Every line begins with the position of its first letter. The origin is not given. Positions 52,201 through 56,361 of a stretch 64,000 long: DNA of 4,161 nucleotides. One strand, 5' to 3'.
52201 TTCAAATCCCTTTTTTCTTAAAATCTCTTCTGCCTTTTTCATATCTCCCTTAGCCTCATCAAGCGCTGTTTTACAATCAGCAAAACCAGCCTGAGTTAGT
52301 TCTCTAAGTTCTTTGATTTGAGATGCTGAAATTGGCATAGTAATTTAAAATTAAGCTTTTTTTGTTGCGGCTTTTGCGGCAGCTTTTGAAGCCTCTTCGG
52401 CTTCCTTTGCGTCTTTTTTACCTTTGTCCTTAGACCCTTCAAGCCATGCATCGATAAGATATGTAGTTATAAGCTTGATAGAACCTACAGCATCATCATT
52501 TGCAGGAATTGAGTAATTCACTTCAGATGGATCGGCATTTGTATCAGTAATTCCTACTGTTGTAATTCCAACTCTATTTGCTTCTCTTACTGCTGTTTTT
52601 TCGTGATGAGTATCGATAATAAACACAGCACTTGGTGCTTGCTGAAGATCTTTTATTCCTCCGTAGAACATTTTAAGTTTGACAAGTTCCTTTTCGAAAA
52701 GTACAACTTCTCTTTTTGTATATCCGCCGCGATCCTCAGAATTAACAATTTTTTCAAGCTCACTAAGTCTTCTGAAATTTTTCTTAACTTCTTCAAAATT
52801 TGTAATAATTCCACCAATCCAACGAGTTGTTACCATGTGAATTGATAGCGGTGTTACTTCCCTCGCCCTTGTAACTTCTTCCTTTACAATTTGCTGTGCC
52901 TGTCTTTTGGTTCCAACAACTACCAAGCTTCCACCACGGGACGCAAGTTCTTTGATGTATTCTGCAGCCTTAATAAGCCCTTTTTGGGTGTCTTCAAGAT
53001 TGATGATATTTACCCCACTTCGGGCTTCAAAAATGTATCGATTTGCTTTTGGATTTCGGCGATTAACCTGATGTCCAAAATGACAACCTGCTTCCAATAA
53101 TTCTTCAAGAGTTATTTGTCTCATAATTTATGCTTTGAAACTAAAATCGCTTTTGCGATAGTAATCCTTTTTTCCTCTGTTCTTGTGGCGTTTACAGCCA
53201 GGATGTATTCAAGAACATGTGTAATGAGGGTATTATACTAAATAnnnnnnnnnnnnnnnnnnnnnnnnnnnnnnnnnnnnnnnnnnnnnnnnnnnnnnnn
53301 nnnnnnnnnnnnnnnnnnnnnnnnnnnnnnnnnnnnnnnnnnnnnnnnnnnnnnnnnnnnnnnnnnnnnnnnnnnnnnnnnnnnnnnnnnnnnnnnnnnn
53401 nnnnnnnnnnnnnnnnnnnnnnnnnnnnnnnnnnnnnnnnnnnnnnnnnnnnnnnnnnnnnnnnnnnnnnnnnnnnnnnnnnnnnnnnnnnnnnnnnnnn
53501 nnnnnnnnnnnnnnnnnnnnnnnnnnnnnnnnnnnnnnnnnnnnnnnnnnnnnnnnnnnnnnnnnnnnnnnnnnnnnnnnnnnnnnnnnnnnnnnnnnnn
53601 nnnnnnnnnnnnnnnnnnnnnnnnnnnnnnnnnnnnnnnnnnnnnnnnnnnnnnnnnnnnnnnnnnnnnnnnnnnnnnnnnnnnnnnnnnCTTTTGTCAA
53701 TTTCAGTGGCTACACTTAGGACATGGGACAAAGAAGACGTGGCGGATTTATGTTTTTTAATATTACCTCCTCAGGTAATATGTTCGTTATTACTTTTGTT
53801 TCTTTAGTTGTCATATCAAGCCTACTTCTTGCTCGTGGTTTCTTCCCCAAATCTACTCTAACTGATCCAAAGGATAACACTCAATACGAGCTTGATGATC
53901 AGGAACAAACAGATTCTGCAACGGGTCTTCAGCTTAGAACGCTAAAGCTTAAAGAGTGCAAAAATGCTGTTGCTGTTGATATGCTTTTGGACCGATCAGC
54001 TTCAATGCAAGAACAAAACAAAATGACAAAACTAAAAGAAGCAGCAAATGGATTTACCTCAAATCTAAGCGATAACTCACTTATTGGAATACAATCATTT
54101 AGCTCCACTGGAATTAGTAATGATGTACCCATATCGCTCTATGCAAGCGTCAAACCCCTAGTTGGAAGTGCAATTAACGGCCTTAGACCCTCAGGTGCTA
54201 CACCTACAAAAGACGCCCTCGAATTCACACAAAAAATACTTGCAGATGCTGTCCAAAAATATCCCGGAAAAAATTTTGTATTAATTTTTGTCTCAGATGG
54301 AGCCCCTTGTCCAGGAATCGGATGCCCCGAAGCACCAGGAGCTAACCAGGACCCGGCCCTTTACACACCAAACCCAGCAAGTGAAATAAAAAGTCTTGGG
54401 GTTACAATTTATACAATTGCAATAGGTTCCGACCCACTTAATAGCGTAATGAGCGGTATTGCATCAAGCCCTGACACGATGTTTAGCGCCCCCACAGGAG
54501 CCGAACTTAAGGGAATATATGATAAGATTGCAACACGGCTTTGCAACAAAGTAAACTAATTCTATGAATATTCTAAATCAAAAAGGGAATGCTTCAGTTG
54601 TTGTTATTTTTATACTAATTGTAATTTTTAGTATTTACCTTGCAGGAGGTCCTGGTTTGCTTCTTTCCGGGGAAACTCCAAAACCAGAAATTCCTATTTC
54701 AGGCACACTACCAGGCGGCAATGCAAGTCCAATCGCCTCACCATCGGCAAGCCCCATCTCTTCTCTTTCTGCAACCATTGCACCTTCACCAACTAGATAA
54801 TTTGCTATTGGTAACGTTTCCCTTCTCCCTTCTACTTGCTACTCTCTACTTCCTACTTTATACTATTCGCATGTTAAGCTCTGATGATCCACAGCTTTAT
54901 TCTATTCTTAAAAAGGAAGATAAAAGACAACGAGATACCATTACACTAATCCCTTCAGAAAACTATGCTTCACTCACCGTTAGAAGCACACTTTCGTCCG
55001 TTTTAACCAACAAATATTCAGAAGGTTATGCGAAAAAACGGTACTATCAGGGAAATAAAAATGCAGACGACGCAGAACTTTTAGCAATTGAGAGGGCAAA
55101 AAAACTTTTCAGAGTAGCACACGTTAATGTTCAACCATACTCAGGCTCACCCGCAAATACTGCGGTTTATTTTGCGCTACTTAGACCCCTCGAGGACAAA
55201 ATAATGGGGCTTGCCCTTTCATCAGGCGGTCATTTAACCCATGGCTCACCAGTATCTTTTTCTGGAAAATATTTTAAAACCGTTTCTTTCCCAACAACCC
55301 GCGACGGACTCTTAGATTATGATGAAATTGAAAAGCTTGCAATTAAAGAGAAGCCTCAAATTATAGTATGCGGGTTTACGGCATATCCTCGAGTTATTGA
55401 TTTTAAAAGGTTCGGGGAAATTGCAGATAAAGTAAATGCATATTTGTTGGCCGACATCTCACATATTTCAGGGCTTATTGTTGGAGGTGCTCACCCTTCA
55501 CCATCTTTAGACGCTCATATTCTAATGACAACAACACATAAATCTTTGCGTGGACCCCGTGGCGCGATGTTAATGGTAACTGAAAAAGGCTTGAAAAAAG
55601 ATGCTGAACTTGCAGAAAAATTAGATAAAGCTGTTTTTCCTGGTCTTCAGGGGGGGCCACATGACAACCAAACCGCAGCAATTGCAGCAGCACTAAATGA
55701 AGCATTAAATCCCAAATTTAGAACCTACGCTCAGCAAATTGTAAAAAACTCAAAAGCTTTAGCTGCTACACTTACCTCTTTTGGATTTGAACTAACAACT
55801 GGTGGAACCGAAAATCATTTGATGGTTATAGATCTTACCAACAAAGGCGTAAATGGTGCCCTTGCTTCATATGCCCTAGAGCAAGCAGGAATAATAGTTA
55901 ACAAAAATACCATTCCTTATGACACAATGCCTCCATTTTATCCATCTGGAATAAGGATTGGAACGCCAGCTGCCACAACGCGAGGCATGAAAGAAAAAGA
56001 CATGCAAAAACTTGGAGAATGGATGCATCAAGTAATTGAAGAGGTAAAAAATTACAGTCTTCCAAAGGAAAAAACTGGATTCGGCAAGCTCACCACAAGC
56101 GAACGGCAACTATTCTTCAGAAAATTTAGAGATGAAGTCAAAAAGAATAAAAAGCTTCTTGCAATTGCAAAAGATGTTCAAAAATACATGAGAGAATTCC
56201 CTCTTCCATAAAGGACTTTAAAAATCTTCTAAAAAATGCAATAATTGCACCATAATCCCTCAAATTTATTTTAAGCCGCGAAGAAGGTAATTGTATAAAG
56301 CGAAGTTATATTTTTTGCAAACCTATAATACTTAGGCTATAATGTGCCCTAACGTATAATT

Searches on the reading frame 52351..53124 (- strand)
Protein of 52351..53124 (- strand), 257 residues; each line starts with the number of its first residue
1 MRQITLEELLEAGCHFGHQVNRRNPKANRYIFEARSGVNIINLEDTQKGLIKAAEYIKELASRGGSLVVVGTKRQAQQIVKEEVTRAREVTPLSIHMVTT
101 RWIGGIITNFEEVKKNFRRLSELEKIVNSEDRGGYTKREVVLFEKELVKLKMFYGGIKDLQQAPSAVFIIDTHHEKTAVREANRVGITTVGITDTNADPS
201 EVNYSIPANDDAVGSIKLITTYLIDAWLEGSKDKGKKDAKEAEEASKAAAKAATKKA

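Call 54: search_protein_families(library=ncbifam, proteins=[window:52351-53124:-], max_evalue=1e-15)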
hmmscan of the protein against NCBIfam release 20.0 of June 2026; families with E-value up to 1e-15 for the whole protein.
window:52351-53124:- (257 aa): 3 families
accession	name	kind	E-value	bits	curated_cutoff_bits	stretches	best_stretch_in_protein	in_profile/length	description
TIGR01011.1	rpsB_bact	equivalog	4.3e-72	242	76.3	1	4-232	2-224/225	30S ribosomal protein S2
NF051451.1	30S_S2_sunset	exception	5.7e-59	200.1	710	1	2-246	2-241/382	30S ribosomal protein S2, sunset domain variant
NF008966.0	PRK12311.1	equivalog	4.8e-57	193.6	526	1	3-232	5-227/334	30S ribosomal protein S2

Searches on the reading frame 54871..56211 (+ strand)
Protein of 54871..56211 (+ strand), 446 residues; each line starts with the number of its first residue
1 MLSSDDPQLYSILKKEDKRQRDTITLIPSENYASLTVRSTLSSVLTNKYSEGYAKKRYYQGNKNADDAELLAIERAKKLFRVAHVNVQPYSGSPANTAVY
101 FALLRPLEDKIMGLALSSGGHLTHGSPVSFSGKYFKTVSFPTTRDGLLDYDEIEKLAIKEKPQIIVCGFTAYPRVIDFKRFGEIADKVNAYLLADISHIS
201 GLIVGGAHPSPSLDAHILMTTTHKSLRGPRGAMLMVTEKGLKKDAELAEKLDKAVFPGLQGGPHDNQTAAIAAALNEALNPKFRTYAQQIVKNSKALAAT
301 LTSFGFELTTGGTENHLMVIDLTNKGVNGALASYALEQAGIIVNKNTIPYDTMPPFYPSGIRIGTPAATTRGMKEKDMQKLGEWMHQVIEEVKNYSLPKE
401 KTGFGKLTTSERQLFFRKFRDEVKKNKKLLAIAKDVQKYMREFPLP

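Call 9: search_protein_families(library=ncbifam, proteins=[window:54871-56211:+])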
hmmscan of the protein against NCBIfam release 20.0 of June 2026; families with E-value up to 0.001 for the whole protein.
window:54871-56211:+ (446 aa): 3 families
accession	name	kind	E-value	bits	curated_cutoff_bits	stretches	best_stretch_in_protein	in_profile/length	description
NF000586.1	PRK00011.1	subfamily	2e-156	520.8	335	1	6-395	1-384/404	serine hydroxymethyltransferase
NF010094.0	PRK13580.1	equivalog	1.6e-115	386.6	735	2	109-402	169-458/496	glycine hydroxymethyltransferase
TIGR04506.1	F_threo_transal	equivalog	5.1e-26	91.6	650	1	12-392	9-384/609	fluorothreonine transaldolase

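Call 10: find_related_loci(query=window:54871-56211:+, collection=genome_contigs, flank=10000)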
Query window:54871-56211:+ (446 aa) in genome_contigs; peptide patterns used: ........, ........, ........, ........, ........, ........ (x = any residue, [..] = any of these).
386 stretches matched a pattern; 285 encode a relative of the query (tblastn E <= 1e-3); the best 80 are kept; 80 distinct loci.
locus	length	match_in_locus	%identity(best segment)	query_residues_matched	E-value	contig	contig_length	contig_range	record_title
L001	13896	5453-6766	78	1-446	0e+0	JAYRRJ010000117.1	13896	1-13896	MAG: Candidatus Levyibacteriota bacterium isolate XM1_ASGE3bin.27 k141_756325, whole genome shotgun sequence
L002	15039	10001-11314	78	1-446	0e+0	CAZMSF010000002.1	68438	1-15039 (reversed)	MAG TPA_asm: uncultured Gammaproteobacteria bacterium isolate SRP135725_co1_372 genome assembly, contig: NODE_280_length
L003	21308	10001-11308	76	3-446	0e+0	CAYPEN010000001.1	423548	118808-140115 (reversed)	MAG TPA_asm: uncultured Gammaproteobacteria bacterium isolate SRP263991_co5_217 genome assembly, contig: NODE_12_length_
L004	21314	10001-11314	77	1-446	0e+0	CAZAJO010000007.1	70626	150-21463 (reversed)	MAG TPA_asm: uncultured Gammaproteobacteria bacterium isolate SRP342105_co1_429 genome assembly, contig: NODE_465_length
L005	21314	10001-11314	74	1-446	0e+0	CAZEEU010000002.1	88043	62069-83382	MAG TPA_asm: uncultured Gammaproteobacteria bacterium isolate SRP286056_co1_676 genome assembly, contig: NODE_201_length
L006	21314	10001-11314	75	1-446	0e+0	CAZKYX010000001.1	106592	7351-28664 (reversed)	MAG TPA_asm: uncultured Gammaproteobacteria bacterium isolate SRP286056_co1_17 genome assembly, contig: NODE_137_length_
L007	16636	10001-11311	66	1-445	0e+0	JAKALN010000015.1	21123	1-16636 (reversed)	MAG: bacterium isolate WY5.bin128 NODE_3912_length_21123_cov_9.488760, whole genome shotgun sequence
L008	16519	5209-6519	67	2-446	0e+0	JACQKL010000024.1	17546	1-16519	MAG: Candidatus Levyibacteriota bacterium isolate NC_groundwater_1176_Ag_S-0.1um_36_263 S_p1_S3_coassembly_k141_966874,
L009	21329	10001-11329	64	2-446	0e+0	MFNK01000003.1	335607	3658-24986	MAG: Candidatus Levybacteria bacterium RIFCSPHIGHO2_01_FULL_36_15b rifcsphigho2_01_scaffold_16, whole genome shotgun seq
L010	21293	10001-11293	66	8-446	0e+0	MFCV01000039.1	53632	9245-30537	MAG: Candidatus Daviesbacteria bacterium RIFCSPHIGHO2_02_FULL_36_13 rifcsphigho2_02_scaffold_573, whole genome shotgun s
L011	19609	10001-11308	61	2-446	0e+0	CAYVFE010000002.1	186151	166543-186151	MAG TPA_asm: uncultured Gammaproteobacteria bacterium isolate binchicken_co173_433 genome assembly, contig: NODE_125_len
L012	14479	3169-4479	62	2-446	0e+0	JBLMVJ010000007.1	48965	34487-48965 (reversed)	MAG: Candidatus Levyibacteriota bacterium isolate MAG318 PRJNA960887_bin9_renamed_6, whole genome shotgun sequence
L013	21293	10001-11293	64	8-446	0e+0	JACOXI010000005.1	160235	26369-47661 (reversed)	MAG: Candidatus Daviesbacteria bacterium isolate NC_groundwater_149_Ag_S-0.1um_39_14 S4_GD2017_2_S1_scaffold_72, whole g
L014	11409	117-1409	64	8-446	0e+0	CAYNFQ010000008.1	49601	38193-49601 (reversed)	MAG TPA_asm: uncultured Gammaproteobacteria bacterium isolate binchicken_co110_279 genome assembly, contig: NODE_1683_le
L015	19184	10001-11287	63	2-439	0e+0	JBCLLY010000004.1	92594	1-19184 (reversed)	Candidatus Levyibacteriota bacterium isolate SLM_LV1_02b-C10 Node_4_length_92594_cov_80.480607, whole genome shotgun seq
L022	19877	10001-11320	74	1-446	0e+0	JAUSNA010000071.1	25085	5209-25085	MAG: Candidatus Levyibacteriota bacterium isolate E19_metabat.bin.104 E19_k141_473318, whole genome shotgun sequence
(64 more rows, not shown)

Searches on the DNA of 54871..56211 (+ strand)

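Call 67: search_rna_families(source=L004, threshold=gathering)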
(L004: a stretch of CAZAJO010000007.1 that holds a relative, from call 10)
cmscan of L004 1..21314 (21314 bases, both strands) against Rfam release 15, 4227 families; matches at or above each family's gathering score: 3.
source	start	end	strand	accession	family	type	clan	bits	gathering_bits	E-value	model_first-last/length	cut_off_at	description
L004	20179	21314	-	RF00177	SSU_rRNA_bacteria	Gene; rRNA;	CL00111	1052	50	0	339-1533/1533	5'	Bacterial small subunit ribosomal RNA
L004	19949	20020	+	RF00005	tRNA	Gene; tRNA;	CL00001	69.4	29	1.5e-13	1-71/71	no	tRNA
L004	15658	15729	-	RF00005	tRNA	Gene; tRNA;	CL00001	64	29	4.6e-12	1-71/71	no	tRNA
